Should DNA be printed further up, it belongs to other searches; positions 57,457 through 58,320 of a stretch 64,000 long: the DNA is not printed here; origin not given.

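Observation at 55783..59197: Seven-gene translationally coupled cassette: three zincin-like paralogs, a membrane HExxH protein, a hidden RHH protein, a kinase-like protein and a TM protein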

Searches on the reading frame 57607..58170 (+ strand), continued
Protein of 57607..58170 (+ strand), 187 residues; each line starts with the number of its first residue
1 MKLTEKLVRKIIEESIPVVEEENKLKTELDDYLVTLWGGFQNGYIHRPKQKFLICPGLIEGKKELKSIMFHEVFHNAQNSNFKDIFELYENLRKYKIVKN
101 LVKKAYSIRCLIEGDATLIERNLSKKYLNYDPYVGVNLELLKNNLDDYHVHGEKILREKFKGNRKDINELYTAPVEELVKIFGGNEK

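Call 82: fold_search(model_id=the predicted structure, library=viral)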
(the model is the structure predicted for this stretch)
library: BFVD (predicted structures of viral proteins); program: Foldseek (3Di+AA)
matches with E <= 10: 175; with E <= 0.001: 0
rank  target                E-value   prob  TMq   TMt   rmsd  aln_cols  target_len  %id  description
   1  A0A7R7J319            2.6e-02  0.96  0.40  0.41  10.1       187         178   14  (no name in the UniProt tables at hand)
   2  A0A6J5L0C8            7.4e-02  0.97  0.39  0.57   6.6       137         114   13  SprT-like [uncultured Caudovirales phage]
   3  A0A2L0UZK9            1.2e-01  0.75  0.26  0.22   4.8       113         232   17  Uncharacterized protein [Agrobacterium phage Atu_ph07]
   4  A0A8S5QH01            1.2e-01  0.41  0.31  0.26  11.1       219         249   11  Uncharacterized protein [Siphoviridae sp. ctr8v12]
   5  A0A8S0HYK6            1.2e-01  0.28  0.26  0.23  15.1       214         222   13  (no name in the UniProt tables at hand)
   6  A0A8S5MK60            1.3e-01  0.95  0.31  0.33   3.8        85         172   15  SprT-like protein [Siphoviridae sp. ctrpg19]
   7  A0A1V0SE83            1.8e-01  0.66  0.46  0.21   8.1       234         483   18  Peptidase M61 catalytic domain-containing protein [Indivirus ILV1]
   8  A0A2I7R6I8            2.1e-01  0.96  0.34  0.33   3.4        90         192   18  (no name in the UniProt tables at hand)
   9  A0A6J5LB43            2.3e-01  0.89  0.39  0.51   5.6       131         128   15  SprT-like [uncultured Caudovirales phage]
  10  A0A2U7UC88            2.7e-01  0.35  0.31  0.21  22.9       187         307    8  Uncharacterized protein [Pandoravirus neocaledonia]
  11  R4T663                3.2e-01  0.38  0.39  0.25   9.2       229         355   12  Uncharacterized protein [Haloarcula hispanica tailed virus 2]
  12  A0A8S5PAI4            3.4e-01  0.13  0.24  0.10  15.7       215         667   11  Cobalamin biosynthesis protein [Siphoviridae sp. ctmpG14]
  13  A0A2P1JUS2            3.6e-01  0.18  0.28  0.29  14.9       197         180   12  Uncharacterized protein [Bacillus phage Anath]
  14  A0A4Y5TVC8            4.0e-01  0.93  0.34  0.20   3.5        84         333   13  SprT family zinc-dependent metalloprotease [Vibrio phage VAP7]
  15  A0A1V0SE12            4.0e-01  0.23  0.33  0.22  16.8       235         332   12  Uncharacterized protein [Indivirus ILV1]
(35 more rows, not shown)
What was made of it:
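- Closest known: ImmA/ImmR. Same: IrrE N-terminal-like proteins appear in the non-significant BFVD fold list (call 82).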

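Call 86: search_protein_families(library=pfam, proteins=[L001:7087-7851:-, L003:7041-7871:-, L004:7217-7990:+, L007:6243-6398:+, L007:6385-8412:+, L002:6221-6547:+], max_evalue=0.05)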
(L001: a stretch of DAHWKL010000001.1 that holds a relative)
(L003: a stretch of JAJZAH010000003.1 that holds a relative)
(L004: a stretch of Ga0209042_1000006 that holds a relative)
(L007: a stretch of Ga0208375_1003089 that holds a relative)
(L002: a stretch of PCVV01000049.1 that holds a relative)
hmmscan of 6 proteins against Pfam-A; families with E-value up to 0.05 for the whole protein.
L001:7087-7851:- (254 aa): 4 families
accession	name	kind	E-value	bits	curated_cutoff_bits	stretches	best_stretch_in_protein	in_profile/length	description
PF01978.25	TrmB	-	5.2e-16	58.7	25.6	1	17-85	1-68/68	Sugar-specific transcriptional regulator TrmB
PF13463.12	HTH_27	-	0.012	16.3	22.2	1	23-78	2-59/68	Winged helix DNA-binding domain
PF13730.12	HTH_36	-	0.024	14.9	25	0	40-68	27-55/55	Helix-turn-helix domain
PF13412.12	HTH_24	-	0.024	14.6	21.9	1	24-68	3-47/48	Winged helix-turn-helix DNA-binding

L003:7041-7871:- (276 aa): 3 families
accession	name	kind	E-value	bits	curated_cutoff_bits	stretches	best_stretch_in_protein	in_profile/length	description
PF01978.25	TrmB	-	6e-16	58.5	25.6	1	17-85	1-68/68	Sugar-specific transcriptional regulator TrmB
PF08221.17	HTH_9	-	0.0055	17.2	23.4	1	29-68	18-57/62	RNA polymerase III subunit RPC82 helix-turn-helix domain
PF09339.16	HTH_IclR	-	0.011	15.9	22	1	28-71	9-51/52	IclR helix-turn-helix domain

L004:7217-7990:+ (257 aa): 3 families
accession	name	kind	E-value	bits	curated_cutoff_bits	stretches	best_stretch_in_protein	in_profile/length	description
PF01978.25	TrmB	-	1.2e-17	63.9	25.6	1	15-78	4-67/68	Sugar-specific transcriptional regulator TrmB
PF11495.14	Regulator_TrmB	-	6.4e-08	32.6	22.2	1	132-252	5-124/233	Archaeal transcriptional regulator TrmB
PF09339.16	HTH_IclR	-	0.0013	18.9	22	1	35-62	20-47/52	IclR helix-turn-helix domain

L007:6243-6398:+ (51 aa): 0 families

L007:6385-8412:+ (675 aa): 3 families
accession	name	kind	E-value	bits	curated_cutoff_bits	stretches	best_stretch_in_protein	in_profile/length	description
PF00069.31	Pkinase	-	4.1e-13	49.8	31.7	1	109-322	60-253/263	Protein kinase domain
PF06293.20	Kdo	-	0.0011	18.9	21.3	1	89-202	59-172/207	Lipopolysaccharide kinase (Kdo/WaaP) family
PF01163.29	RIO1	-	0.018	15.1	22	0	149-204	104-156/187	RIO domain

L002:6221-6547:+ (108 aa): 0 families

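Call 95: find_encoding_contigs(protein=P0067, flank=4000, max_places=2)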
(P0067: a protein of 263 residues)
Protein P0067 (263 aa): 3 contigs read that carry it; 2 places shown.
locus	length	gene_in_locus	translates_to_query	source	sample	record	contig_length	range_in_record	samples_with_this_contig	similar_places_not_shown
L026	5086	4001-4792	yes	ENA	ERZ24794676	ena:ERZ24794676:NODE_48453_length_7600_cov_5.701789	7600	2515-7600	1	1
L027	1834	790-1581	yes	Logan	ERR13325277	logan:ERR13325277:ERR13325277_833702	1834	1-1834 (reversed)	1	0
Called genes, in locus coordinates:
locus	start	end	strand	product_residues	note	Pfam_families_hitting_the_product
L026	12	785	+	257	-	PF00142:Fer4_NifH (faint), PF01656:CbiA, PF10609:ParA, PF13614:AAA_31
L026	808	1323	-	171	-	PF00252:Ribosomal_L16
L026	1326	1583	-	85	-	PF01247:Ribosomal_L35Ae, PF01782:RimM (faint)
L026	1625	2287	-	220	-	PF01966:HD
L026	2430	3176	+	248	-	PF14528:LAGLIDADG_3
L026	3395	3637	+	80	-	PF10884:DUF2683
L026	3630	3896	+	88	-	-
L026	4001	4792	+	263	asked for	-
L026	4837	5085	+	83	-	?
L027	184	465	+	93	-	PF10884:DUF2683 (weak)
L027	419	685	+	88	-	-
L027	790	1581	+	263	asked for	-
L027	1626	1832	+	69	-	?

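Call 96: find_encoding_contigs(protein=P0074, flank=4000, max_places=2)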
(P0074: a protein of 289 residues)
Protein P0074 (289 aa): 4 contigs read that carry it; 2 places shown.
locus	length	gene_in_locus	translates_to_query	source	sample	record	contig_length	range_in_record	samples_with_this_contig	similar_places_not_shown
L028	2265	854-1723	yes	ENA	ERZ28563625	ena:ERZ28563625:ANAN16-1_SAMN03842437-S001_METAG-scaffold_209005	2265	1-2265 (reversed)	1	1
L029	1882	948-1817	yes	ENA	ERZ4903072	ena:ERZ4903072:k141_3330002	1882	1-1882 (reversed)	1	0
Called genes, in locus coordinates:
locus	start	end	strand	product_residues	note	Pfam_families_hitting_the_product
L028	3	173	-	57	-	?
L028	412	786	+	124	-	PF14343:PrcB_C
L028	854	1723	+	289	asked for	-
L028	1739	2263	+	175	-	?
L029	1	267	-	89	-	?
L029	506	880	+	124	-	PF14343:PrcB_C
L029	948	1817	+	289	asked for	-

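Call 97: find_encoding_contigs(protein=P0055, flank=4000, max_places=2)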
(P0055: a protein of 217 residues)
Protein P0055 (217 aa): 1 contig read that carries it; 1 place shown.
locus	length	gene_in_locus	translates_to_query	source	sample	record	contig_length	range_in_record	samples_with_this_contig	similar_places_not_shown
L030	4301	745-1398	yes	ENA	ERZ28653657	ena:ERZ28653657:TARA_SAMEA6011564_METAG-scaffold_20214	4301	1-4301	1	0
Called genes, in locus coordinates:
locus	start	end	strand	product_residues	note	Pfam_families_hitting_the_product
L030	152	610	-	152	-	-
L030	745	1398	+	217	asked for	-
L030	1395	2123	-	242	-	PF01026:TatD_DNase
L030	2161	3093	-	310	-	PF00892:EamA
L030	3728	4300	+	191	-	?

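Call 99: search_protein_families(library=pfam, proteins=[L026:3395-3637:+, L026:3630-3896:+, L007:6243-6398:+], max_evalue=1)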
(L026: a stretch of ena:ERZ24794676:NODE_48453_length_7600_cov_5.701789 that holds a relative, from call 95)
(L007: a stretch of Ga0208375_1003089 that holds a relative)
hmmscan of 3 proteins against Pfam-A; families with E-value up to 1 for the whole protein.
L026:3395-3637:+ (80 aa): 4 families
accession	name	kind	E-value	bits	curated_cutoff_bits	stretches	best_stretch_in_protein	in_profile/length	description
PF10884.14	DUF2683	-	6.7e-08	33.1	27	1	15-75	4-66/66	Protein of unknown function (DUF2683)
PF03037.21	KMP11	-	0.012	16.9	28.3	1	20-78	16-74/90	Kinetoplastid membrane protein 11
PF07997.16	DUF1694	-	0.066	13.8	25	1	8-74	27-96/117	Protein of unknown function (DUF1694)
PF23165.1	zf-C2H2_FBX41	-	0.17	11.9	24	1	66-76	13-23/30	F-box only protein 41 C2H2 zinc finger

L026:3630-3896:+ (88 aa): 5 families
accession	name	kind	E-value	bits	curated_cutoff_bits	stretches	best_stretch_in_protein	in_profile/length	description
PF05016.21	ParE_toxin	-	0.0002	22.3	23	1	5-87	2-89/89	ParE toxin of type II toxin-antitoxin system, parDE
PF05211.17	NLBH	-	0.022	14.8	24.6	1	22-55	221-254/254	Neuraminyllactose-binding hemagglutinin precursor (NLBH)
PF08965.17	Aca2_YdiL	-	0.025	15.2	23.8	1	5-48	42-85/118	Aca2/YdiL-like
PF05893.19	LuxC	-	0.049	12.9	21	1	9-58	250-299/401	Acyl-CoA reductase (LuxC)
PF22724.1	NCAB1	-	0.086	13.3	27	1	14-74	28-90/140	NACHT C-terminal Alpha/Beta 1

L007:6243-6398:+ (51 aa): 0 families
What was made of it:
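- Tried and rejected: AbrB-like reading of the L007 51-aa protein: no Pfam hit (calls 86, 99).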

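Call 101: search_solved_structures(query=A12, max_evalue=10, show_alignments=3)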
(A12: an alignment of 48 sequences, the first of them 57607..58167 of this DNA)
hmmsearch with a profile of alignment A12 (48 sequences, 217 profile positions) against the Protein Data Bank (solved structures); distinct sequences matched with E-value up to 10: 13.
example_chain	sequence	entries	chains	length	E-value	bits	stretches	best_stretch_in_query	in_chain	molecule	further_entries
3cmn_A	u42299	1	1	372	0.01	18.9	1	61-191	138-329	Putative hydrolase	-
9kn2_A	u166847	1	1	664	0.062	16.3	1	23-99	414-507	Endopeptidase PepO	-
9fma_A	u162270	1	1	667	0.063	16.3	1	23-99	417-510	Endopeptidase PepO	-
4qhi_A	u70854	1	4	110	0.072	16.1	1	55-97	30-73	Uncharacterized protein MJ1213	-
4qhj_A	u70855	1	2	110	0.079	16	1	59-98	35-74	Uncharacterized protein MJ1213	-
4jix_A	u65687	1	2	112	0.1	15.6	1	55-107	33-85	Projannalysin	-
9j4d_F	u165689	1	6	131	0.22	14.5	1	102-143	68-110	Tubulin polymerization-promoting protein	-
7sba_A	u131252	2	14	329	0.29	14.1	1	51-156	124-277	Cas7d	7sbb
9eyg_A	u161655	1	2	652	0.37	13.8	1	36-98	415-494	Peptidase family M13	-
9rkp_A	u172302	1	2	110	0.4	13.6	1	110-177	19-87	Cytosolic-abundant heat soluble protein 94063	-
9j4e_E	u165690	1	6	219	0.45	13.5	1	102-144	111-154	Tubulin polymerization-promoting protein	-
5jig_A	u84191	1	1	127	0.58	13.1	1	82-117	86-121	Ubiquitin and WLM domain-containing metalloprotease SPCC1442.07c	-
9j4f_A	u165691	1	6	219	0.87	12.5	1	103-144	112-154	Tubulin polymerization-promoting protein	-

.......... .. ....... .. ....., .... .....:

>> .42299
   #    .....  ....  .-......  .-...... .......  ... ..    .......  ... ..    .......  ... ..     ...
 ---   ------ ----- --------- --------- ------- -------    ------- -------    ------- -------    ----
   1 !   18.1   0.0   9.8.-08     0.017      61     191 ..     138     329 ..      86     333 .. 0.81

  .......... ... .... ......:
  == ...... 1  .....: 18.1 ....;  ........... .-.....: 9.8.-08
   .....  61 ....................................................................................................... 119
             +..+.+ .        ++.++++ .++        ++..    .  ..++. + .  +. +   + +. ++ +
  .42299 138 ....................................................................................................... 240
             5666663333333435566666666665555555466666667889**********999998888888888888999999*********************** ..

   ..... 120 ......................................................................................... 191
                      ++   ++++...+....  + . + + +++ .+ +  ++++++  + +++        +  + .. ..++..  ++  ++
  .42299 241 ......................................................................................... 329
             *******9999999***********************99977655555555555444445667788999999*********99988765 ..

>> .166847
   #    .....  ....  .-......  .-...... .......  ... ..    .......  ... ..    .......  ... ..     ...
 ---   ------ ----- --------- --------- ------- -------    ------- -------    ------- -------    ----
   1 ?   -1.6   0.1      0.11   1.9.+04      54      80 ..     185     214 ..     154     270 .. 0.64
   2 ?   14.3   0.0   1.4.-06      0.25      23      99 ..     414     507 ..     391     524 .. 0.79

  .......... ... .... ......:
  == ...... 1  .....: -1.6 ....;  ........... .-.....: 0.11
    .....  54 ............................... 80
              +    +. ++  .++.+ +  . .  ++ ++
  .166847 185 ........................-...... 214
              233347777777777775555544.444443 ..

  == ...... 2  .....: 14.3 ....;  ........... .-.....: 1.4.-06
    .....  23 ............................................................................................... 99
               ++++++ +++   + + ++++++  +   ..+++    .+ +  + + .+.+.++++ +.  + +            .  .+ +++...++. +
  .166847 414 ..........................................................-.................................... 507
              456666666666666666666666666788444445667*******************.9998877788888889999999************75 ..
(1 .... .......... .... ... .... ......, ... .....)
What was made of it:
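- On Zincin / gluzincin metallopeptidases (clan MA(E)): The PDB profile search gives 3CMN at E=0.01 (call 101).
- Closest known: Zincin_2 / DUF2342 family. Same: It is the best PDB profile hit (E=0.01), aligned over these motifs (call 101).
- The best PDB profile hit, 3CMN (E=0.01), aligns over HExxH and the EG motif (call 101).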
